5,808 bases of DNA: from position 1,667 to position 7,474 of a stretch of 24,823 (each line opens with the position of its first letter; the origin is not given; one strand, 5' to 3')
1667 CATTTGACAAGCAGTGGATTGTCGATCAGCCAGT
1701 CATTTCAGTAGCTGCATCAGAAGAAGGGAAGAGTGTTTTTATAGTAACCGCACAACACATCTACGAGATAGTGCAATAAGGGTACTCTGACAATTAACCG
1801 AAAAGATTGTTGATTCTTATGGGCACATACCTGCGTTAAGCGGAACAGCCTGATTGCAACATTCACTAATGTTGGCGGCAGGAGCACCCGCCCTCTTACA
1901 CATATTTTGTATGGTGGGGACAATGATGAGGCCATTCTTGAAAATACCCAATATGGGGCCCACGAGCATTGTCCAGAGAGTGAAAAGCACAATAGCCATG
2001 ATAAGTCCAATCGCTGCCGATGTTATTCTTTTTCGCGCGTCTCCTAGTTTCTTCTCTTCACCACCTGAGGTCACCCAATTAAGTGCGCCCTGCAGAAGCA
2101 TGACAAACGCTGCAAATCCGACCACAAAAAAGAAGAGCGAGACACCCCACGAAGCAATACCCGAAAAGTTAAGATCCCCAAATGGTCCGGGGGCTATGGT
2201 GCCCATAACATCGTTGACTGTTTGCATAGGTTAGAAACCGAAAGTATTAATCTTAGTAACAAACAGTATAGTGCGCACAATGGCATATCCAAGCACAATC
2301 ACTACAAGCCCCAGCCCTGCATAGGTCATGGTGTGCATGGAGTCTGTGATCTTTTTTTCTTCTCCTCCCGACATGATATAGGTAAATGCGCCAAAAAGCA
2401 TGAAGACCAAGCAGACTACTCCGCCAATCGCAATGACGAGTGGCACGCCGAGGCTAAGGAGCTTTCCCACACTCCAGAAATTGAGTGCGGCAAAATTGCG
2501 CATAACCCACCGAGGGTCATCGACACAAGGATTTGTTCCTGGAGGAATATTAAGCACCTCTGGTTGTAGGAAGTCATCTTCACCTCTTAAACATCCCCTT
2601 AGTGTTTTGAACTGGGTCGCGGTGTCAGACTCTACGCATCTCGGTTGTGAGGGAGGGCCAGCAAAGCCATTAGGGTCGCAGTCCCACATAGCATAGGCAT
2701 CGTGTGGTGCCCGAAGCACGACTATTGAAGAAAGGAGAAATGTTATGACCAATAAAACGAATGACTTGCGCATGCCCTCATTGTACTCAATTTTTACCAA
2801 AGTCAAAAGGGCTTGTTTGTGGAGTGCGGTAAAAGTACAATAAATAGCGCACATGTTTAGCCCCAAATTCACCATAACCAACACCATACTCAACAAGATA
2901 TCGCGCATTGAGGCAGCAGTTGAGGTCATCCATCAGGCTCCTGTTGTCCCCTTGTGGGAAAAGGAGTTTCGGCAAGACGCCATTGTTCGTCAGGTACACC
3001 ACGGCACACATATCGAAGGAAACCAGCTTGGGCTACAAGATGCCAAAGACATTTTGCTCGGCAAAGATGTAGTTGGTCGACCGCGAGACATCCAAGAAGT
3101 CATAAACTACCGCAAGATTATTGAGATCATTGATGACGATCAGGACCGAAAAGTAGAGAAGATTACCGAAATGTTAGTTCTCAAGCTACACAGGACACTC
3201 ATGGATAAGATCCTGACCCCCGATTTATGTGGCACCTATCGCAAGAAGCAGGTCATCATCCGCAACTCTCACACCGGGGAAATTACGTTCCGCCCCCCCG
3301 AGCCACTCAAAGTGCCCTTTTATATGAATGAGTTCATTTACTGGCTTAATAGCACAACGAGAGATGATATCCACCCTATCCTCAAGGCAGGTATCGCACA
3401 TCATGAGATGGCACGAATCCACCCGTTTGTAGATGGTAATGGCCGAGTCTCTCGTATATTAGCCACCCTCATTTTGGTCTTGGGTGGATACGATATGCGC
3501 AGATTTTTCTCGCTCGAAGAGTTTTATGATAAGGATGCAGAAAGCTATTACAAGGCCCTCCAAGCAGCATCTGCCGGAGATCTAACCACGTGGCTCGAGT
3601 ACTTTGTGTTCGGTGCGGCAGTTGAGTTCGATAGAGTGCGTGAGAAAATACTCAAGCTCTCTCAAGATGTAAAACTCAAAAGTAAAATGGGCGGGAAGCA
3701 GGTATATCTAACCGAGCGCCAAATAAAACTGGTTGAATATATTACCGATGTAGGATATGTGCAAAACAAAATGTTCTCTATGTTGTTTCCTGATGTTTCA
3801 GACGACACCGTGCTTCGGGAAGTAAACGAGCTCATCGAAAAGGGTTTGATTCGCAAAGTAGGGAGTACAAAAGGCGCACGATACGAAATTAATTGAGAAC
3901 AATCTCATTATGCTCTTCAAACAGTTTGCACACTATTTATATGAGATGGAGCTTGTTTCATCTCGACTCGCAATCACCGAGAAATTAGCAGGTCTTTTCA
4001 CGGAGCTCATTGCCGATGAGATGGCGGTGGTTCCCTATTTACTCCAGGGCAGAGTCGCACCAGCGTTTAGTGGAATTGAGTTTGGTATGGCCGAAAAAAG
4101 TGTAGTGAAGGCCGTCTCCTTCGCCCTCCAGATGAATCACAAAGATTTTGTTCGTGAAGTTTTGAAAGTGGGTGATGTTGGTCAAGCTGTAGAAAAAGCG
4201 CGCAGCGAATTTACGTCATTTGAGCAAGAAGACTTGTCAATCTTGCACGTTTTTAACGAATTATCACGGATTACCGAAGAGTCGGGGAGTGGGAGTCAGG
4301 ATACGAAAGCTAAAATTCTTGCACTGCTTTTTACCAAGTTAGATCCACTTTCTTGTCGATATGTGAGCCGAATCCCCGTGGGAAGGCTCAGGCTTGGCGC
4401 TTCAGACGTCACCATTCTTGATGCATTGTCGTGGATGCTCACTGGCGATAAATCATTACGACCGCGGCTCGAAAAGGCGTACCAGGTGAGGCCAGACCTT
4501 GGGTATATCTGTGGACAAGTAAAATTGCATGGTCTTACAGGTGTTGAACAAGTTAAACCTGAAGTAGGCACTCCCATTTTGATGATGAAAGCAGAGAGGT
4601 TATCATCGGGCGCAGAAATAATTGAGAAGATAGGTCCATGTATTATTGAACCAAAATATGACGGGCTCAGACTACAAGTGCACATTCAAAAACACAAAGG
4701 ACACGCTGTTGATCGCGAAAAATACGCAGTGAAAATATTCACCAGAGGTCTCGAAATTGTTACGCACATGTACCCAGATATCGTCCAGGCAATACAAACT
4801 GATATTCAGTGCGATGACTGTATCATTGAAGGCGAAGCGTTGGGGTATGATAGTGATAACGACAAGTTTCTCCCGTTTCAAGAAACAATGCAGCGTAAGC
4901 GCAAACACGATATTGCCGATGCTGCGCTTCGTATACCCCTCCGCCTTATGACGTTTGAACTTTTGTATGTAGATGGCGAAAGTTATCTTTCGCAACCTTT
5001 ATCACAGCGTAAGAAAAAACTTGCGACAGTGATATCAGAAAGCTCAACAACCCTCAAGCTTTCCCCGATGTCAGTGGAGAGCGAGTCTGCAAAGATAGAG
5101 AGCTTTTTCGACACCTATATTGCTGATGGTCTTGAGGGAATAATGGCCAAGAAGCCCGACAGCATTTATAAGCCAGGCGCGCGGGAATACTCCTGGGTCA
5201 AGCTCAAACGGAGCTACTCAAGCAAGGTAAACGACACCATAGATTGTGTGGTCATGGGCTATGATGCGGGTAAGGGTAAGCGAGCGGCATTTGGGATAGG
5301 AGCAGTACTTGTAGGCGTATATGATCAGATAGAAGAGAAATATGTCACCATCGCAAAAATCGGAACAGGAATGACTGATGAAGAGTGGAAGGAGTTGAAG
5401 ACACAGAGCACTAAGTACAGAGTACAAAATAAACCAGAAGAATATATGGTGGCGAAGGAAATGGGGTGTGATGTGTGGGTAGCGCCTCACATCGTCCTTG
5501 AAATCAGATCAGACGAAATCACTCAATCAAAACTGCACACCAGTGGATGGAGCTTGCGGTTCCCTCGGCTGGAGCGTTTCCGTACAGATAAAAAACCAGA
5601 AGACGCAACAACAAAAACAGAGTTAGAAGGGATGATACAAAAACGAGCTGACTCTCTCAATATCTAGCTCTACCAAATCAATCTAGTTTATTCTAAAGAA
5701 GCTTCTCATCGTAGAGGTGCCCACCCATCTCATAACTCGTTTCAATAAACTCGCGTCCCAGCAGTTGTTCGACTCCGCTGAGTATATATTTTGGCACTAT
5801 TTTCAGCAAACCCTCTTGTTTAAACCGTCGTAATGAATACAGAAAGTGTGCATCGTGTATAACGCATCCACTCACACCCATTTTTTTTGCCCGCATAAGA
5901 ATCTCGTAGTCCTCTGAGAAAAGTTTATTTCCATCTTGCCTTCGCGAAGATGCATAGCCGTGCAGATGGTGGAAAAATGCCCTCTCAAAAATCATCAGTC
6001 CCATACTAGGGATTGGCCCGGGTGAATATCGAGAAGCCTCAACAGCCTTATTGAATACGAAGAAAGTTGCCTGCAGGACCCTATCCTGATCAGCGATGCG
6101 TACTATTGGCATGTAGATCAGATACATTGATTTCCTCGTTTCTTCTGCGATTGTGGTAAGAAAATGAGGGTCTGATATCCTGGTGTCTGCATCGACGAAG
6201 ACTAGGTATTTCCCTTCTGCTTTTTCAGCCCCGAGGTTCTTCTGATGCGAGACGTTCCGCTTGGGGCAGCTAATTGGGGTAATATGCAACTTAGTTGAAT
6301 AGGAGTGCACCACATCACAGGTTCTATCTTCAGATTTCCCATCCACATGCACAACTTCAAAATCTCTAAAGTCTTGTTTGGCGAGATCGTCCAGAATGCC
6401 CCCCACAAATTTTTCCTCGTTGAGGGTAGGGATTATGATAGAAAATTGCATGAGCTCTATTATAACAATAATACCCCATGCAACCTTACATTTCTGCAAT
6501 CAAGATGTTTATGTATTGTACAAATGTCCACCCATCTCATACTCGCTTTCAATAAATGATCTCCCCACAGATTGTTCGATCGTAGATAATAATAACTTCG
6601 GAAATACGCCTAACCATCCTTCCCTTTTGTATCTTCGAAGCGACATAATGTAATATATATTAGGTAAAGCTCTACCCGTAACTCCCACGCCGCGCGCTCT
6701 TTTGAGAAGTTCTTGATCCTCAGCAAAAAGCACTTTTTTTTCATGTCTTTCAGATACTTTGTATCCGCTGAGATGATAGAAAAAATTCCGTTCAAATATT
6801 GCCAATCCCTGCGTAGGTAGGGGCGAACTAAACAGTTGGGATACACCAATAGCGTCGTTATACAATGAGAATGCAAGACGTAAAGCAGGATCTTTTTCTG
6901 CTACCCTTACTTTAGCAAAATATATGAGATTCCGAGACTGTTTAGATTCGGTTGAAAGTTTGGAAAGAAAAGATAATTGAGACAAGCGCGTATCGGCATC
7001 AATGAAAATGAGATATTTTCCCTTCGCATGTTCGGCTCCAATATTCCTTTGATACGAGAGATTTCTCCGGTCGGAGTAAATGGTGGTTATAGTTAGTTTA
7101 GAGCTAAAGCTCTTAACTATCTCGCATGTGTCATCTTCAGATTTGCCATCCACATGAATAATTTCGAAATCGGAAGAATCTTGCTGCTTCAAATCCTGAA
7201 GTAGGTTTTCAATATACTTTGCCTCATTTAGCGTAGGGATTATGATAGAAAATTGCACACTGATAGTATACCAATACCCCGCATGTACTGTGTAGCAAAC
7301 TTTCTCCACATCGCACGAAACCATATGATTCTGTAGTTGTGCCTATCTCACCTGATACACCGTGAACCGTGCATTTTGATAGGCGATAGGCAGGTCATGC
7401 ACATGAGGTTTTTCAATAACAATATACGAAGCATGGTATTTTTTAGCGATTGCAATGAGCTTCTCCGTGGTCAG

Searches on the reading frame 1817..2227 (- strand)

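Call 15: search_protein_families(library=pfam, proteins=[window:1817-2227:-], max_evalue=0.1)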
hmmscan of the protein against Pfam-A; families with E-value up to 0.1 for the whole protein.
window:1817-2227:- (136 aa): 5 families
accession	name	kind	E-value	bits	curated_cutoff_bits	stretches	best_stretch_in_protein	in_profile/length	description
PF18895.5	T4SS_pilin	-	0.00013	22.4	26.6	1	30-81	14-64/71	Type IV secretion system pilin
PF02322.20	Cyt_bd_oxida_II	-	0.00013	21.9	35.6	1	20-96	144-220/302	Cytochrome bd terminal oxidase subunit II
PF04306.18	DUF456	-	0.00016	22.4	29.4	1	32-96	28-92/139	Protein of unknown function (DUF456)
PF01757.29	Acyl_transf_3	-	0.00083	18.9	31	1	20-103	37-111/326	Acyltransferase domain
PF11992.13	TgpA_N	-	0.02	14.3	30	1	28-95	123-191/333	TgpA N-terminal domain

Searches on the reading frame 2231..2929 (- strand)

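Call 15: search_protein_families(library=pfam, proteins=[window:2231-2929:-], max_evalue=0.1)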
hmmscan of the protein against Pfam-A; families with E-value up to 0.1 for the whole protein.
window:2231-2929:- (232 aa): 2 families
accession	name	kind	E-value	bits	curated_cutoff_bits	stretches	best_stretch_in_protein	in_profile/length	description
PF18895.5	T4SS_pilin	-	7.9e-05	23.1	26.6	1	164-219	15-69/71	Type IV secretion system pilin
PF08139.17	LPAM_1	-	0.049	14.5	20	0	53-67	1-15/18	Prokaryotic membrane lipoprotein lipid attachment site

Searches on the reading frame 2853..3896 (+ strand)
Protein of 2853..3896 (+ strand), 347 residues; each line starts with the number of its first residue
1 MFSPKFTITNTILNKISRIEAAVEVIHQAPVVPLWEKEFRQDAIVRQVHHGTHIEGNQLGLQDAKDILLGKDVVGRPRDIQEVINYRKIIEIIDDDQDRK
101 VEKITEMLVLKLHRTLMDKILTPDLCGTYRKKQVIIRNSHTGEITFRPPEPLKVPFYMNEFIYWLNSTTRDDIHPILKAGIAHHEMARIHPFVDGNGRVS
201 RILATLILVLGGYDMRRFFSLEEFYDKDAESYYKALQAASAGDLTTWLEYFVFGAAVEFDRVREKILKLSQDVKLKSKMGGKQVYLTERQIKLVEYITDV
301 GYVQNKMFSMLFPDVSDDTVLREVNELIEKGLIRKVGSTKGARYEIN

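Call 15: search_protein_families(library=pfam, proteins=[window:2853-3896:+], max_evalue=0.1)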
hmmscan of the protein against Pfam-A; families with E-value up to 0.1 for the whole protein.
window:2853-3896:+ (347 aa): 2 families
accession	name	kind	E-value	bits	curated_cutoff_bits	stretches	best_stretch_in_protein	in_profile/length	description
PF02661.23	Fic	-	3.6e-24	85.9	24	1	104-208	2-93/93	Fic/DOC family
PF08220.18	HTH_DeoR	-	0.0013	18.8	21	1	289-336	1-47/57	DeoR-like helix-turn-helix domain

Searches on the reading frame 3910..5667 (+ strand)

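Call 15: search_protein_families(library=pfam, proteins=[window:3910-5667:+], max_evalue=0.1)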
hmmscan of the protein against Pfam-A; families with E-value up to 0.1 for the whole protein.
window:3910-5667:+ (585 aa): 3 families
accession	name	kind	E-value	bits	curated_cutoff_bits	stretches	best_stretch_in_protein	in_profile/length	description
PF01068.26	DNA_ligase_A_M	-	2.1e-47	161.9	26.2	1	226-433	2-204/204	ATP dependent DNA ligase domain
PF04675.19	DNA_ligase_A_N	-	1.5e-30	107.1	24.6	1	3-174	2-174/174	DNA ligase N terminus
PF04679.21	DNA_ligase_A_C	-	1.9e-20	73.5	27.5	1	462-561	4-94/94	ATP dependent DNA ligase C terminal region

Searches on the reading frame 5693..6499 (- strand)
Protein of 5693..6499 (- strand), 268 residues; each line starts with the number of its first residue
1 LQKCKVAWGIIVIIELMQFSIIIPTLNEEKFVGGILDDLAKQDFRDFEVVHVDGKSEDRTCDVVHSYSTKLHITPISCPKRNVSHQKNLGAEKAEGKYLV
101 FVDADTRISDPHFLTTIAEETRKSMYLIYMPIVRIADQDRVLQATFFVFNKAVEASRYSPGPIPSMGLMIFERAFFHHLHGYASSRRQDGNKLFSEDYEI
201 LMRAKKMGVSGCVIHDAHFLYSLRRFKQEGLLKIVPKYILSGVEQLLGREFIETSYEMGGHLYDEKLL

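Call 15: search_protein_families(library=pfam, proteins=[window:5693-6499:-], max_evalue=0.1)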
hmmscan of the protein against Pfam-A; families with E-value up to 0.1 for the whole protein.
window:5693-6499:- (268 aa): 6 families
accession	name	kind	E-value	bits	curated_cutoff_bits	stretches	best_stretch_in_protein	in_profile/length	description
PF00535.33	Glycos_transf_2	-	8.5e-20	71.8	23.3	1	20-176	1-164/168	Glycosyl transferase family 2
PF13641.12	Glyco_tranf_2_3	-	1.8e-09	38.4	27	1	19-217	3-207/230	Glycosyltransferase like family 2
PF10111.15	Glyco_tranf_2_2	-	8.3e-08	32.5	27.3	1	20-116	1-102/276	Glycosyltransferase like family 2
PF13632.12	Glyco_trans_2_3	-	0.00033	21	27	1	99-218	2-120/198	Glycosyl transferase family group 2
PF13506.12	Glyco_transf_21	-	0.07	13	21.7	1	90-183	25-121/174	Glycosyl transferase family 21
PF13712.12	Glyco_tranf_2_5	-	0.084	13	27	0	81-118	39-76/210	Glycosyltransferase like family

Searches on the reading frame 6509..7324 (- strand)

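Call 15: search_protein_families(library=pfam, proteins=[window:6509-7324:-], max_evalue=0.1)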
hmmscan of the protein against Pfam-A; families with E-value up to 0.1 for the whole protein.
window:6509-7324:- (271 aa): 5 families
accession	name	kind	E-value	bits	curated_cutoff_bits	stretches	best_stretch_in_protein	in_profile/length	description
PF00535.33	Glycos_transf_2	-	1.2e-23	84.4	23.3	1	26-179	1-161/168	Glycosyl transferase family 2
PF10111.15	Glyco_tranf_2_2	-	2.1e-10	41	27.3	1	26-128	1-109/276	Glycosyltransferase like family 2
PF13641.12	Glyco_tranf_2_3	-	0.00019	22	27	1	25-114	3-99/230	Glycosyltransferase like family 2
PF13704.12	Glyco_tranf_2_4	-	0.013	16.5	27.5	1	33-111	2-81/98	Glycosyl transferase family 2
PF13712.12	Glyco_tranf_2_5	-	0.037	14.2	27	1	86-125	38-77/210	Glycosyltransferase like family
